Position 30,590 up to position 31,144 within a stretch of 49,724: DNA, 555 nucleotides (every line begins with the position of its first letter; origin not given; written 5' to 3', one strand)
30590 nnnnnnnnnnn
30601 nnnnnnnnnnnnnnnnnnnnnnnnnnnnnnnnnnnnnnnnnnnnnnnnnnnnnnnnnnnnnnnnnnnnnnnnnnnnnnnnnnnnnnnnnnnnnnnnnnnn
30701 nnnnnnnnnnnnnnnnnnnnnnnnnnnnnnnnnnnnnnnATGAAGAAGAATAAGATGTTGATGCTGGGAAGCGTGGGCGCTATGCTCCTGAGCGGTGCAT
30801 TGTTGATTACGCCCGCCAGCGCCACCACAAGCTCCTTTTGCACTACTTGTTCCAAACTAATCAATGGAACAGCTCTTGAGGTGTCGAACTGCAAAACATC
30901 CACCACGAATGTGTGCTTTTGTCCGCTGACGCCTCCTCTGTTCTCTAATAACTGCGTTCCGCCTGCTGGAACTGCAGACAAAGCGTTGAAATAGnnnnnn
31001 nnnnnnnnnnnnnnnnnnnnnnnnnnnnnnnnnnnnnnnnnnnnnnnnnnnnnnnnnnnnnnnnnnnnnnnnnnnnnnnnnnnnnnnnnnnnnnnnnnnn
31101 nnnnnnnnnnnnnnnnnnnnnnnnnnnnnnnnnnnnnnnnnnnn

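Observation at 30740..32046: Operon for a six-cysteine secreted peptide with two dedicated TlpA-like thioredoxin-fold proteins (one CGYC-active, one CxxC-less)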

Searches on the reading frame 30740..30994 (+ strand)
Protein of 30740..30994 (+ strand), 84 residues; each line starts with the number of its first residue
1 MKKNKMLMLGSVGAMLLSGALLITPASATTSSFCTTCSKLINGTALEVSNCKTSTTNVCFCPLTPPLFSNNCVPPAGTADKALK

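Call 4: search_protein_families(library=pfam, proteins=[window:30740-30994:+], max_evalue=0.1)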
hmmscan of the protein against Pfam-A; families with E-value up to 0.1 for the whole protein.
window:30740-30994:+ (84 aa): 1 family
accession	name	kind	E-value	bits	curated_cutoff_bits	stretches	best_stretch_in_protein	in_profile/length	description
PF12071.13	DUF3551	-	0.043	14.4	26.5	1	6-59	5-52/78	Protein of unknown function (DUF3551)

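Call 5: search_protein_families(library=ncbifam, proteins=[window:30740-30994:+], max_evalue=0.1)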
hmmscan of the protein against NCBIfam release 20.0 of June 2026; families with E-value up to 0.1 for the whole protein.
window:30740-30994:+ (84 aa): 0 families

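Call 7: find_homologous_proteins(query=window:30740-30994:+, max_evalue=10)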
Query window:30740-30994:+ (84 aa): 6 proteins with E <= 10 among 7 candidates.
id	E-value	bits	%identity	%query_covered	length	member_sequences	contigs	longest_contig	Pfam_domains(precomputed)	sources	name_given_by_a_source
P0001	1.5e-31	125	82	98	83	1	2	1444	-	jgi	jgi:hypothetical protein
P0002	3.0e-29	118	73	98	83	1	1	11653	-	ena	-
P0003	6.2e-29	117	78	87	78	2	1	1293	-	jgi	jgi:hypothetical protein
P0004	8.1e-28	113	71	92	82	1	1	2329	-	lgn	-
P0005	3.9e-27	111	71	92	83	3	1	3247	-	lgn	-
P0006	4.9e-25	105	69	86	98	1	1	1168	-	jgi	-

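Call 9: find_encoding_contigs(protein=P0002, flank=6000)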
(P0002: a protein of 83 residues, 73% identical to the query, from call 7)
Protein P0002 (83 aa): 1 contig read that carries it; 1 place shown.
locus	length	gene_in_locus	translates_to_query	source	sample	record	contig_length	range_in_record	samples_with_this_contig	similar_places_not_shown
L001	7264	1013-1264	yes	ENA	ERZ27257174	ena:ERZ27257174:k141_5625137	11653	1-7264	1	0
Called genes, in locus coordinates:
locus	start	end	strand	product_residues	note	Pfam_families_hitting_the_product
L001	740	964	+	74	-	-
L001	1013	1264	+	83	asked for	-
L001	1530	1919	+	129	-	PF08818:DUF1801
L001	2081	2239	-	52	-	-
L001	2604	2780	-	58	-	-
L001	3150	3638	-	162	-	-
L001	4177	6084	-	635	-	PF02310:B12-binding (weak), PF04055:Radical_SAM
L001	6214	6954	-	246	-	-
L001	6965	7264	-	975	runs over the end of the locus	PF01871:AMMECR1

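Call 10: find_encoding_contigs(protein=P0005, flank=4000)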
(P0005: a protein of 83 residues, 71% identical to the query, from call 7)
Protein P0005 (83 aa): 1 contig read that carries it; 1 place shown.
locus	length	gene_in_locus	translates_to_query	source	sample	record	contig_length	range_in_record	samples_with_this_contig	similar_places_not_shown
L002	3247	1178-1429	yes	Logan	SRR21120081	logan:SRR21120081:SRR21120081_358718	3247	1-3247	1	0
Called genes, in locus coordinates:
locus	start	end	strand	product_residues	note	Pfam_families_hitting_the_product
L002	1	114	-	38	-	?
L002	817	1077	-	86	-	-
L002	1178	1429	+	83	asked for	-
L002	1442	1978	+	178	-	-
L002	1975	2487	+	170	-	-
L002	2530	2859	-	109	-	-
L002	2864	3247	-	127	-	?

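Call 11: find_encoding_contigs(protein=P0004, flank=4000)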
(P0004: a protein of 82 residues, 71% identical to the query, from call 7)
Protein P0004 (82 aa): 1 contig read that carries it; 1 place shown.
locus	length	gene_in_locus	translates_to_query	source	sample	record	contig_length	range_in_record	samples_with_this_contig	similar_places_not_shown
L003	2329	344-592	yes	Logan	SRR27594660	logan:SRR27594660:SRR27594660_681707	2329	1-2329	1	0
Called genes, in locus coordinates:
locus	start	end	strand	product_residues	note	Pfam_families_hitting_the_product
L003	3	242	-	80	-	?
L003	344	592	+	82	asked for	-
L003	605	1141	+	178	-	-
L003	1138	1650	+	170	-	-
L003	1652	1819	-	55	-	-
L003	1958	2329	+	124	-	?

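Call 12: find_encoding_contigs(protein=P0001, flank=4000)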
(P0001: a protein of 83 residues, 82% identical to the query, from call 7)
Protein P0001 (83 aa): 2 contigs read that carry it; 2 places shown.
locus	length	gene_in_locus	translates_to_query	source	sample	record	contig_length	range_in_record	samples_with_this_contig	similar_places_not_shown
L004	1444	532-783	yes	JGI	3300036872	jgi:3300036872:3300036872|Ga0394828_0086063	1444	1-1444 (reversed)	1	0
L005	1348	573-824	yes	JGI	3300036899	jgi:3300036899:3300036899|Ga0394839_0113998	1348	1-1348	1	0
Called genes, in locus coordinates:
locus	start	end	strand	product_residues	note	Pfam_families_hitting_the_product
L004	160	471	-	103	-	-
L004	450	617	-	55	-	-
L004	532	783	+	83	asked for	-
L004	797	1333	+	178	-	-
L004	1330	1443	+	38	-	?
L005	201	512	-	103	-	-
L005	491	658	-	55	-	-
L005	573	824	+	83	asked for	-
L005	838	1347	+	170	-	?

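Call 42: search_protein_families(library=pfam, alignment_id=A5, max_evalue=1)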
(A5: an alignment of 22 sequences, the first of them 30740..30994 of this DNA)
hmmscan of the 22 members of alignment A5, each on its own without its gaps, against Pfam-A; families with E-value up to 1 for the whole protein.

A. member 1, window:30740-30994:+ (84 aa): 2 families
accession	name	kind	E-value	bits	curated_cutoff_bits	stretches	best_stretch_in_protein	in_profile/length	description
PF12071.13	DUF3551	-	0.043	14.4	26.5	1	6-59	5-52/78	Protein of unknown function (DUF3551)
PF23545.1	Zn_ribbon_HMPTM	-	0.27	11.3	27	1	28-47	3-22/45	HMPTM N-terminal zinc ribbon domain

B. families by the number of members that match (of 22 scanned): 7 families
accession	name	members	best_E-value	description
PF12071.13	DUF3551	8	0.0052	Protein of unknown function (DUF3551)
PF05984.18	Cytomega_UL20A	2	0.031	Cytomegalovirus UL20A protein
PF22647.2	EF_0837-like_N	2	0.17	Deacetylase EF_0837-like composite domain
PF13663.11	DUF4148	2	0.25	Domain of unknown function (DUF4148)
PF15394.11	DUF4616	1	0.025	Domain of unknown function (DUF4616)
PF25152.1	CD59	1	0.18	CD59 glycoprotein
PF23545.1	Zn_ribbon_HMPTM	1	0.27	HMPTM N-terminal zinc ribbon domain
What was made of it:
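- There is a faint sub-threshold zinc-ribbon hit (call 42).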

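Call 43: search_solved_structures(query=A5, max_evalue=10, show_alignments=2)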
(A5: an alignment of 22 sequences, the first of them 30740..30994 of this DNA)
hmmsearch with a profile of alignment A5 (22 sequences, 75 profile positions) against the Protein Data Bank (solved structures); distinct sequences matched with E-value up to 10: 3.
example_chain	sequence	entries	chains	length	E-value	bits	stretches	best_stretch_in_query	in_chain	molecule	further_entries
9qtr_i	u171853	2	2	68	0.65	13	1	29-59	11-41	Conserved protein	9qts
7zm7_L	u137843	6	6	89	2.1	11.4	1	2-23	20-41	NADH-ubiquinone oxidoreductase chain 4L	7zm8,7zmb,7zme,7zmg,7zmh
9jko_A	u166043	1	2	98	7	9.7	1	28-63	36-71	Zygote arrest protein 1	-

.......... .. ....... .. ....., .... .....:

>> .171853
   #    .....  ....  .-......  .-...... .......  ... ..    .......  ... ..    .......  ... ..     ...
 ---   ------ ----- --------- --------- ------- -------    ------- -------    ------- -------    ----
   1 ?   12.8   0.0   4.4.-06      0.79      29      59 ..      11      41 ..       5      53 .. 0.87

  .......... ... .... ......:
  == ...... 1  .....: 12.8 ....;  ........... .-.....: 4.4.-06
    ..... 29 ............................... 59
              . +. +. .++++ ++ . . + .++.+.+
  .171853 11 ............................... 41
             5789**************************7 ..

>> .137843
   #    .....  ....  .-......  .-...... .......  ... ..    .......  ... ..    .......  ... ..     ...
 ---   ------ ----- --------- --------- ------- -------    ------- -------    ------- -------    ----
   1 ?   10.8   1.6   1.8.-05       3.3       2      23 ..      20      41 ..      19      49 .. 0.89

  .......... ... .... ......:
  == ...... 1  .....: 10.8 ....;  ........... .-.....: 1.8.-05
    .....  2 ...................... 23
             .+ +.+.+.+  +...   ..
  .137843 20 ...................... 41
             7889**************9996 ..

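Call 55: find_related_loci(query=A1, collection=metagenome_contigs, flank=3000)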
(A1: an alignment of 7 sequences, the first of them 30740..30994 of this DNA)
Query A1 (84 aa) in metagenome_contigs; peptide patterns used: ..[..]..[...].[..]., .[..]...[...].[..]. (x = any residue, [..] = any of these).
173 stretches matched a pattern; 3 encode a relative of the query (tblastn E <= 1e-3); 3 distinct loci.
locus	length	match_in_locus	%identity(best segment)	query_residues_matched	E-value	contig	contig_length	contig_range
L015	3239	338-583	75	3-84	1e-36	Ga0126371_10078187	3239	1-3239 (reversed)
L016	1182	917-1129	61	3-72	9e-25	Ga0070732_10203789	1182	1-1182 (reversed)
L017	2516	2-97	53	51-84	2e-6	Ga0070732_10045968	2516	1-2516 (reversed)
